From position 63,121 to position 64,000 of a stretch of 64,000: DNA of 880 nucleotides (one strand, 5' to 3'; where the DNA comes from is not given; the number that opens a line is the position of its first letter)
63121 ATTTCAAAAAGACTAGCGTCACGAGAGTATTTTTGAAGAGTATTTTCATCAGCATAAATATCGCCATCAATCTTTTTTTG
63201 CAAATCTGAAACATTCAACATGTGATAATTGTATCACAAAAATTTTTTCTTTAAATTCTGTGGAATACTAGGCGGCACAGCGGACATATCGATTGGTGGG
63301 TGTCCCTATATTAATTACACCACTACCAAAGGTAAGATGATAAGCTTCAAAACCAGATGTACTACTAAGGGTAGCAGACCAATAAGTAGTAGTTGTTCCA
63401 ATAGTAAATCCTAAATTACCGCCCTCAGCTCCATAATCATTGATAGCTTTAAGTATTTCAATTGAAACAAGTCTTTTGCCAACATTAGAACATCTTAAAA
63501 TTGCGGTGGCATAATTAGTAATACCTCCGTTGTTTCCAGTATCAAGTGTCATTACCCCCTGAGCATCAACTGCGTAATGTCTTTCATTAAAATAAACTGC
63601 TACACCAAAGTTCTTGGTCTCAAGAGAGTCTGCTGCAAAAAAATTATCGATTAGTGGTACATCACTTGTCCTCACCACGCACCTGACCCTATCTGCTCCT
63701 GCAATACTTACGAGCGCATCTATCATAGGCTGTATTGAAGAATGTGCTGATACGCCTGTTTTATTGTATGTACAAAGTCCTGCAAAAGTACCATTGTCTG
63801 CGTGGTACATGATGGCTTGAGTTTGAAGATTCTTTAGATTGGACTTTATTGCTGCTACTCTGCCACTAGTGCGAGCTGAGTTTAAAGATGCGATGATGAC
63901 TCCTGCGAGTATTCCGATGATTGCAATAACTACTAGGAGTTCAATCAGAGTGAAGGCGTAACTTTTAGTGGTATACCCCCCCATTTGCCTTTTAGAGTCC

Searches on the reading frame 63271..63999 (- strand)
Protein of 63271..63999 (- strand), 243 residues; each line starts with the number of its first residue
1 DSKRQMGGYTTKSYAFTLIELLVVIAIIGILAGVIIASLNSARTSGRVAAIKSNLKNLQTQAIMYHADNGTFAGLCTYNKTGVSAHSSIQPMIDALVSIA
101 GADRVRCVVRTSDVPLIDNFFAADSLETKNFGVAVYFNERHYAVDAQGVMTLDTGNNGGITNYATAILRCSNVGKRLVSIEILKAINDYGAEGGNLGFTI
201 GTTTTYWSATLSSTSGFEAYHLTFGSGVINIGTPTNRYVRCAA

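Call 8: search_protein_families(library=pfam, proteins=[window:63271-63999:-], max_evalue=0.1)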
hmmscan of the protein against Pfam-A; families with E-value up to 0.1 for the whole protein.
seq(243 aa): 2 families
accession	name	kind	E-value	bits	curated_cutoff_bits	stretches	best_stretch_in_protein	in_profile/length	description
PF07963.17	N_methyl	-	4.9e-07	29.5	21.2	1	12-35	3-26/27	Prokaryotic N-terminal methylation motif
PF06305.16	LapA_dom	-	0.0071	16.7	28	1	16-61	17-62/64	Lipopolysaccharide assembly protein A domain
